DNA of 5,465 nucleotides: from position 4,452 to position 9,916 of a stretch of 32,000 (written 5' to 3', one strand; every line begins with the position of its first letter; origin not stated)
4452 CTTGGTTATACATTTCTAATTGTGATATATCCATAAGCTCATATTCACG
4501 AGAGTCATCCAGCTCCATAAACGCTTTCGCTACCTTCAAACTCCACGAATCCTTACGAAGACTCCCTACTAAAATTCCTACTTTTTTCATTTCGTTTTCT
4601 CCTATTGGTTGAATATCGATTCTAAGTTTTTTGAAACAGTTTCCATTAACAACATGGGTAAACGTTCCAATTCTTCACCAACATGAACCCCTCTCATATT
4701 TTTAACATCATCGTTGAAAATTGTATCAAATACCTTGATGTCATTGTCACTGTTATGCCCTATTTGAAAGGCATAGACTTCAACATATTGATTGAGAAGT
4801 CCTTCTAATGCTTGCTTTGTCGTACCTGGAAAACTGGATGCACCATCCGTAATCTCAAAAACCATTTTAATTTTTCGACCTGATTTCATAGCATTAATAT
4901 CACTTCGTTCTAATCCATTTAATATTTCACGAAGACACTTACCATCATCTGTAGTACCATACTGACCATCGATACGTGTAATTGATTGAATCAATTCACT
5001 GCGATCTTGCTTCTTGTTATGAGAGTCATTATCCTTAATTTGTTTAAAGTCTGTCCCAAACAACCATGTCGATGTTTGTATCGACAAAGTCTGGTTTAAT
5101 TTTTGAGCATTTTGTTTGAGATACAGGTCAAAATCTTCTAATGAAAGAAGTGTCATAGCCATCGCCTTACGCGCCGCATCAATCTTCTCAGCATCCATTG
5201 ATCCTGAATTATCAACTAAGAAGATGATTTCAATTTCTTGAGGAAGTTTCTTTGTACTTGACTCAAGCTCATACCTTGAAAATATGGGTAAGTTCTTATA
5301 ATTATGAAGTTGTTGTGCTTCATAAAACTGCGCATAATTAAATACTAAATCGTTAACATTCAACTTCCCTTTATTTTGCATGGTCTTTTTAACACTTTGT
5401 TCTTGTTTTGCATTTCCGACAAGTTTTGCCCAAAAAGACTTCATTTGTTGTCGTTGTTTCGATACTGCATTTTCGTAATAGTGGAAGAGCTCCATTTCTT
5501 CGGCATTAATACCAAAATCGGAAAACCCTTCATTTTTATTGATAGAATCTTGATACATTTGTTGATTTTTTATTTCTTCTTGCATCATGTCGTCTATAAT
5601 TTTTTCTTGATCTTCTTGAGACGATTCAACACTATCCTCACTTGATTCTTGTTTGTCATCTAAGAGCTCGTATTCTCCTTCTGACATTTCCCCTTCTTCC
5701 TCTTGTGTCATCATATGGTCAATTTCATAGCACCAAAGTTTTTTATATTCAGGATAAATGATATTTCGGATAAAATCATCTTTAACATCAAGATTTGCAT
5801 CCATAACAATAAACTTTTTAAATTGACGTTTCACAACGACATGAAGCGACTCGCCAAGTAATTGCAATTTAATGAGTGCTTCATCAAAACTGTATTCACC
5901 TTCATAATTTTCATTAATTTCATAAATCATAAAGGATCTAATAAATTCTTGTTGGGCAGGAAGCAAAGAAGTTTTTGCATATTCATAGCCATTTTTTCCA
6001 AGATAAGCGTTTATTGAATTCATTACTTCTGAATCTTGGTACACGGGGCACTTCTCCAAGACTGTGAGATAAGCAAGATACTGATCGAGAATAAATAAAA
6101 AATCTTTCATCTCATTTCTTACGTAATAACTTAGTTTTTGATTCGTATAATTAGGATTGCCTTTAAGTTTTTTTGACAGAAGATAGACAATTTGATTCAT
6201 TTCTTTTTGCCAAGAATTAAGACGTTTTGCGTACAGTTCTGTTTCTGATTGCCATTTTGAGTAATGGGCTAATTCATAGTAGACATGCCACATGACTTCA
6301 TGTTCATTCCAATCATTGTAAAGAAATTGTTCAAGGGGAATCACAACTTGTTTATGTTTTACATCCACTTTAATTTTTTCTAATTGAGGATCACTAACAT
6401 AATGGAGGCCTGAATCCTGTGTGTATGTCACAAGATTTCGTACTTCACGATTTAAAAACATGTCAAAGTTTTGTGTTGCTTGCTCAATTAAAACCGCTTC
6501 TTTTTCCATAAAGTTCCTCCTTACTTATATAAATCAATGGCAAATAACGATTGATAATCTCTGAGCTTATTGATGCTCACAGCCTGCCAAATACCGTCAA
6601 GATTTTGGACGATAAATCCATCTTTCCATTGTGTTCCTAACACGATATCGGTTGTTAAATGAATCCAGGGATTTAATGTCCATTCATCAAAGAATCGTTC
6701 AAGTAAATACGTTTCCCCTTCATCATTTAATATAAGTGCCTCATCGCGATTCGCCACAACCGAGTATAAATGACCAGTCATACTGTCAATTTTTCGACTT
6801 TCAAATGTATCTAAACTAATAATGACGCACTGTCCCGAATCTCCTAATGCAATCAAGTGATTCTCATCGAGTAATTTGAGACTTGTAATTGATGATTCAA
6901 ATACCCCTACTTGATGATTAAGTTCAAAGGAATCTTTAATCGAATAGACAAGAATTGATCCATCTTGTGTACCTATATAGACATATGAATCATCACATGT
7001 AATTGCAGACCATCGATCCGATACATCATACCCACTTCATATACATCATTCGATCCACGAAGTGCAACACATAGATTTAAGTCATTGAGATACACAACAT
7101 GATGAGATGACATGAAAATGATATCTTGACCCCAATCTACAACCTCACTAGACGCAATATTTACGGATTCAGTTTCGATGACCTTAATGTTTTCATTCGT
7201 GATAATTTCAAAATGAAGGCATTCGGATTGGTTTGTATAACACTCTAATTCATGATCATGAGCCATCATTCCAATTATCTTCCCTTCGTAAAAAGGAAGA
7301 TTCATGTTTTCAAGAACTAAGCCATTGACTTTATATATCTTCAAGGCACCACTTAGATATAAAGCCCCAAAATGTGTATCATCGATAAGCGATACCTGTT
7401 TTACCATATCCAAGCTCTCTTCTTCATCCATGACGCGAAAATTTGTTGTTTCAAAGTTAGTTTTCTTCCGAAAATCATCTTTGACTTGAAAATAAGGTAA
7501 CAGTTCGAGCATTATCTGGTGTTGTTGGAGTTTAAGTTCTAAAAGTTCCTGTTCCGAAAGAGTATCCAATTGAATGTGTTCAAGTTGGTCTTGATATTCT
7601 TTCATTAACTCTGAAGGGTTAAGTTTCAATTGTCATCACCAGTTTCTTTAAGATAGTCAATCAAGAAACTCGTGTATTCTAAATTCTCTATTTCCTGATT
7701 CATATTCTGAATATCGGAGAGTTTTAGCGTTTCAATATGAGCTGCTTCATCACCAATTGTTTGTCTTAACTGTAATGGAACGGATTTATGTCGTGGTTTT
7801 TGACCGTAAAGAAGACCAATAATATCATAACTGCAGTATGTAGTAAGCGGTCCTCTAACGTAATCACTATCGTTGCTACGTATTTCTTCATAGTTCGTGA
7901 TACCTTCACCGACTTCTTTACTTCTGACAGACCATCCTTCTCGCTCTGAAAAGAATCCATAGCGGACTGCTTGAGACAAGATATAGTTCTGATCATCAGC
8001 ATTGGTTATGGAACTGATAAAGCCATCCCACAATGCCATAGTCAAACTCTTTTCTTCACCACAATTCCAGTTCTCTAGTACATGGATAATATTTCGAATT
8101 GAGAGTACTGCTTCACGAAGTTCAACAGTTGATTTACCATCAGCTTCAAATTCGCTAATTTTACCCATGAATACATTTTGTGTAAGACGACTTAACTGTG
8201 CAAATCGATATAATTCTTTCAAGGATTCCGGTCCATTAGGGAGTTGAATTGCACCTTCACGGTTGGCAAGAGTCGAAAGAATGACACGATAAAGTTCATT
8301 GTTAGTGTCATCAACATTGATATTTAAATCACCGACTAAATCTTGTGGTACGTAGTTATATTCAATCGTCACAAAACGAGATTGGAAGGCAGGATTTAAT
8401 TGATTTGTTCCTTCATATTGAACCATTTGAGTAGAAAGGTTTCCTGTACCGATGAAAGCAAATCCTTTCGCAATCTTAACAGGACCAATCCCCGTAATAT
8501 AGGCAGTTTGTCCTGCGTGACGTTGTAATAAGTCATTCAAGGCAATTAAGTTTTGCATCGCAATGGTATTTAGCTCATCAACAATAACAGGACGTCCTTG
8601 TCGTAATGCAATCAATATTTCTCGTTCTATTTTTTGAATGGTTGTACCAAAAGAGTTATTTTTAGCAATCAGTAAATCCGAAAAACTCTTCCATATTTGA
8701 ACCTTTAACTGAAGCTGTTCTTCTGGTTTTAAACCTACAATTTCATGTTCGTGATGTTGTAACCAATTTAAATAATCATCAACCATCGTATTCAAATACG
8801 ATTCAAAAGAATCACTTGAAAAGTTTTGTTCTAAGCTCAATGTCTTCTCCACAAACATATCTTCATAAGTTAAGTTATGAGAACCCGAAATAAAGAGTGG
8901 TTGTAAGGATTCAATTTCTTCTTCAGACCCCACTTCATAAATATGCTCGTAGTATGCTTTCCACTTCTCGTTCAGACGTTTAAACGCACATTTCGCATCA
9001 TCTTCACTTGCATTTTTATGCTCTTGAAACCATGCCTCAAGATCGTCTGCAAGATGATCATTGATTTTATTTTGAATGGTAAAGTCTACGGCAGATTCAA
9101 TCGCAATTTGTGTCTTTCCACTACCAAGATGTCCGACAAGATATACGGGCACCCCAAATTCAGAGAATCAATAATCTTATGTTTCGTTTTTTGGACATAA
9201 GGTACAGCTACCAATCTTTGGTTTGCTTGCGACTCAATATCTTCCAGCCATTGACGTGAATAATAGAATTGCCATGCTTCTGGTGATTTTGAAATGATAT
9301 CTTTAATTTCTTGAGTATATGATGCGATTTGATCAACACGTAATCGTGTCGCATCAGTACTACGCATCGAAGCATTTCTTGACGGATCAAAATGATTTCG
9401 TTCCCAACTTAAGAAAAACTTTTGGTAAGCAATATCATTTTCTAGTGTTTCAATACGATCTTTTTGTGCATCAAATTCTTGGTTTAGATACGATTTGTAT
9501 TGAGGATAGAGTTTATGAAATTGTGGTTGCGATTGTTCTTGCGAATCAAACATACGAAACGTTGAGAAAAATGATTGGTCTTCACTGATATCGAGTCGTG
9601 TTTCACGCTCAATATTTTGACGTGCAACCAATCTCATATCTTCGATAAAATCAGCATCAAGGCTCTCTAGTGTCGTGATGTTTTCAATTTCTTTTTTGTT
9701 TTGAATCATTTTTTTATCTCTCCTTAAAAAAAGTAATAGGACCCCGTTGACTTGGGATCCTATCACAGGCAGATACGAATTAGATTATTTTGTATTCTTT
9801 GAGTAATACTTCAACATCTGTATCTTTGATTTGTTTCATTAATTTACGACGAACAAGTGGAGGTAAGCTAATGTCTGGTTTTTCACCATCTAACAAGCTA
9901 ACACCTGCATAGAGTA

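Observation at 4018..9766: Four-gene cassette: expanded AAA_5/MoxR-type ATPase, beta-propeller-like protein, D/E-rich VWA(MIDAS) protein and FMN reductase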

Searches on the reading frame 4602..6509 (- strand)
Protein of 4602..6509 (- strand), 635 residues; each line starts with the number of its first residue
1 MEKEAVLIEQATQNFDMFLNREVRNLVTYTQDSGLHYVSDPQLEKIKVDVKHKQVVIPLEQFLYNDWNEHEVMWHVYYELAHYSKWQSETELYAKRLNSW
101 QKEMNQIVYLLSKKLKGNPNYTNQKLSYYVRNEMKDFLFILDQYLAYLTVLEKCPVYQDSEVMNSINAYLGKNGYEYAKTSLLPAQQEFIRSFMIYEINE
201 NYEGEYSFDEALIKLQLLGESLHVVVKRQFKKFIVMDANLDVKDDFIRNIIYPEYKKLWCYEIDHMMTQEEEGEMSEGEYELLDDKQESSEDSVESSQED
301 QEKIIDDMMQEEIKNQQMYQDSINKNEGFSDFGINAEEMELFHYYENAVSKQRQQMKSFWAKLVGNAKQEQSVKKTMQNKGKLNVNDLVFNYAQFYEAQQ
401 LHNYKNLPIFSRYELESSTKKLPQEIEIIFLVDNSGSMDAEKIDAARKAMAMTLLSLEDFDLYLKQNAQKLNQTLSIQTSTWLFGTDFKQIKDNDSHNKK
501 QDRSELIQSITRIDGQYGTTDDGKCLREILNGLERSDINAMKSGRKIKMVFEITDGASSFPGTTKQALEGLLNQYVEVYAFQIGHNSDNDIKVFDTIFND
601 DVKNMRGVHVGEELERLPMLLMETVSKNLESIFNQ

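Call 4: search_protein_families(library=pfam, proteins=[window:4602-6509:-], max_evalue=1)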
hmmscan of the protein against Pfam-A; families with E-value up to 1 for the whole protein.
window:4602-6509:- (635 aa): 6 families
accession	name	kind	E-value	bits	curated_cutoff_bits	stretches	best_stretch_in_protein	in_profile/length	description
PF00092.34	VWA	-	7.5e-10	39.7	23.8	1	428-592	2-148/174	von Willebrand factor type A domain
PF13768.12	VWA_3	-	0.0011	19.4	27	1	427-561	2-110/155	von Willebrand factor type A domain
PF13519.12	VWA_2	-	0.0019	19.3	27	1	428-556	1-106/107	von Willebrand factor type A domain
PF20111.4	DUF6501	-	0.031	14.6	23.8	1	113-143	23-52/67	Family of unknown function (DUF6501)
PF08496.15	Peptidase_S49_N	-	0.04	14.4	27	1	374-454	32-117/147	Peptidase family S49 N-terminal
PF05762.20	VWA_CoxE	-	0.23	11.3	26.4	0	422-440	53-71/222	VWA domain containing CoxE-like protein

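Call 33: search_protein_families(library=ncbifam, proteins=[window:4602-6509:-], max_evalue=0.01)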
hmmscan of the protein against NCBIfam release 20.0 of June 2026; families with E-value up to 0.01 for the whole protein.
window:4602-6509:- (635 aa): 2 families
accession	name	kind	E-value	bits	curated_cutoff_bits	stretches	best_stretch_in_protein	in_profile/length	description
TIGR03788.1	marine_srt_targ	equivalog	4.6e-07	28.6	551.65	1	391-461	240-307/629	marine proteobacterial sortase target protein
TIGR02442.1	Cob-chelat-sub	hypoth_equivalog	1.8e-06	26.7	779.45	1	281-455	324-502/641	putative cobaltochelatase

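Call 37: search_solved_structures(query=A5, max_evalue=1)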
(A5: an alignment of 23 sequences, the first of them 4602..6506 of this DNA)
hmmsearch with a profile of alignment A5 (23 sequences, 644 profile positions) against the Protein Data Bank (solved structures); distinct sequences matched with E-value up to 1: 6.
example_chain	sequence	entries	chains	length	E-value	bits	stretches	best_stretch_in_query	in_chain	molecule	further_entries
9c4f_I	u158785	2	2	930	0.0093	17.5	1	432-462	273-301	Inter-alpha-trypsin inhibitor heavy chain H4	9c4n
4hql_A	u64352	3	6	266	0.16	13.4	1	519-596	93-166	Sporozoite surface protein 2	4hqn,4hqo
8azw_b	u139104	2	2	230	0.16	13.4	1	268-338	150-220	eL6 (60S ribosomal protein L6)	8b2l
4hqk_A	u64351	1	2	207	0.18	13.2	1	491-597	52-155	Thrombospondin-related anonymous protein, TRAP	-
4hqf_A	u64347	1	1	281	0.31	12.4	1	490-597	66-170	Thrombospondin-related anonymous protein, TRAP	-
6fpy_A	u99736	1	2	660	0.48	11.8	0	435-462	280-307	Inter-alpha-trypsin inhibitor heavy chain H1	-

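Call 40: search_protein_families(library=padloc, proteins=[window:4602-6509:-], max_evalue=0.01)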
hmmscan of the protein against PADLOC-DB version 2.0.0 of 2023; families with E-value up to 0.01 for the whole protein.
window:4602-6509:- (635 aa): 0 families

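Call 67: search_protein_families(library=pfam, alignment_id=A5, max_evalue=0.1)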
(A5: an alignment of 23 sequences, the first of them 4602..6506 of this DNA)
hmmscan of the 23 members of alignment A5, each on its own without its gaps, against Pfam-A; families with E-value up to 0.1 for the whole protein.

A. member 1, window:4602-6506:- (634 aa): 5 families
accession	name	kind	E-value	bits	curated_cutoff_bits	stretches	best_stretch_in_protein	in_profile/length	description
PF00092.34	VWA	-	7.4e-10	39.7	23.8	1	427-591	2-148/174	von Willebrand factor type A domain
PF13768.12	VWA_3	-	0.0011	19.4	27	0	426-560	2-110/155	von Willebrand factor type A domain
PF13519.12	VWA_2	-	0.0019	19.3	27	1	427-555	1-106/107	von Willebrand factor type A domain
PF20111.4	DUF6501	-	0.031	14.6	23.8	0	112-142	23-52/67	Family of unknown function (DUF6501)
PF08496.15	Peptidase_S49_N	-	0.04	14.4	27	1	373-453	32-117/147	Peptidase family S49 N-terminal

B. families by the number of members that match (of 23 scanned): 12 families
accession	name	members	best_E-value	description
PF00092.34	VWA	23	3.3e-10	von Willebrand factor type A domain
PF13519.12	VWA_2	22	0.00015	von Willebrand factor type A domain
PF13768.12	VWA_3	11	4.8e-05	von Willebrand factor type A domain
PF18114.7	Suv3_N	4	0.002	Suv3 helical N-terminal domain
PF08496.15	Peptidase_S49_N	3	0.04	Peptidase family S49 N-terminal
PF22230.1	Csx1_CARF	1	0.016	CRISPR system endoribonuclease Csx1, CARF domain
PF20111.4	DUF6501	1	0.031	Family of unknown function (DUF6501)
PF00108.29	Thiolase_N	1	0.047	Thiolase, N-terminal domain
PF00616.24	RasGAP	1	0.053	GTPase-activator protein for Ras-like GTPase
PF22287.2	TraI-like_C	1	0.072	TraI-like C-terminal domain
PF25106.1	VWA_4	1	0.078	von Willebrand factor A domain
PF12026.14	CAS_C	1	0.08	Crk-Associated Substrate C-terminal domain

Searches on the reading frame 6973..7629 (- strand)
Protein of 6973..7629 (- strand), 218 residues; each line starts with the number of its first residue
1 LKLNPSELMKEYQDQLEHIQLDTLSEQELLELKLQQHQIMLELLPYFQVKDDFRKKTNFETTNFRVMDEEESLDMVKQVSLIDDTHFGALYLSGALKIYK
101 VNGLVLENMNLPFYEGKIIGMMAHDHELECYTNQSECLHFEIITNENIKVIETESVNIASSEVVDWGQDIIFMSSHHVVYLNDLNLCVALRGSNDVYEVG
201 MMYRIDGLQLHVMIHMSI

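Call 4: search_protein_families(library=pfam, proteins=[window:6973-7629:-], max_evalue=1)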
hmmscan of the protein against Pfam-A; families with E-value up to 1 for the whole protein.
window:6973-7629:- (218 aa): 1 family
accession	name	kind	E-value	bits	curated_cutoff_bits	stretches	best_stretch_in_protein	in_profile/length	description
PF14655.12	RAB3GAP2_N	-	0.09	12.4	26.6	1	129-192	89-153/419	Rab3 GTPase-activating protein regulatory subunit N-terminus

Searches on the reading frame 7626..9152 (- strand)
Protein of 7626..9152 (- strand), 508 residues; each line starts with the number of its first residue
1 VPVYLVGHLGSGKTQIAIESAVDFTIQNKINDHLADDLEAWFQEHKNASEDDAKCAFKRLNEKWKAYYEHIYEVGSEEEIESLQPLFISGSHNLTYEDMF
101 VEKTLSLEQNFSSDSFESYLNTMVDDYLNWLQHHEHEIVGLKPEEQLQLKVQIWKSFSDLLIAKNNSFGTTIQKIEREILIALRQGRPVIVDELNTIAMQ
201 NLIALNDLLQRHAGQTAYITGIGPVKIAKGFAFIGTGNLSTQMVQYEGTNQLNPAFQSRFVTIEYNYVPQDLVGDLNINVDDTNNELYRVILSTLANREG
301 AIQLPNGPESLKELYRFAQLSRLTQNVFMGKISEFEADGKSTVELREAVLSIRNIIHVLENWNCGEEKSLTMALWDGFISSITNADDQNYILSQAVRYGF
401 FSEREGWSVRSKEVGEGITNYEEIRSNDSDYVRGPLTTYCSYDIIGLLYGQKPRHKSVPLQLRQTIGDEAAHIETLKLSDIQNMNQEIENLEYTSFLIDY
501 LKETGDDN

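Call 4: search_protein_families(library=pfam, proteins=[window:7626-9152:-], max_evalue=1)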
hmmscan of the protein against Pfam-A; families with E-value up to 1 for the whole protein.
window:7626-9152:- (508 aa): 2 families
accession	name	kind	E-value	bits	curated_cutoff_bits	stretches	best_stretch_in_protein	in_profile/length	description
PF07728.20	AAA_5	-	0.00024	21.6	22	1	177-260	58-139/139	AAA domain (dynein-related subfamily)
PF13671.12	AAA_33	-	0.068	13.9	27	0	170-196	54-80/143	AAA domain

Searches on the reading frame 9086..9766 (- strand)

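Call 4: search_protein_families(library=pfam, proteins=[window:9086-9766:-], max_evalue=1)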
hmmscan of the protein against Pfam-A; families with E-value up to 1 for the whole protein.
window:9086-9766:- (226 aa): 3 families
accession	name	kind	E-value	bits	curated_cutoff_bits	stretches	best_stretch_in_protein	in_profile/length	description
PF07544.18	Med9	-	0.078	13.5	26.9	0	136-166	27-56/80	RNA polymerase II transcription mediator complex subunit 9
PF11969.13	DcpS_C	-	0.16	12.9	24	1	24-84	42-96/114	Scavenger mRNA decapping enzyme C-term binding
PF14131.11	DUF4298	-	0.24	11.9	27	1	145-184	16-55/87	Domain of unknown function (DUF4298)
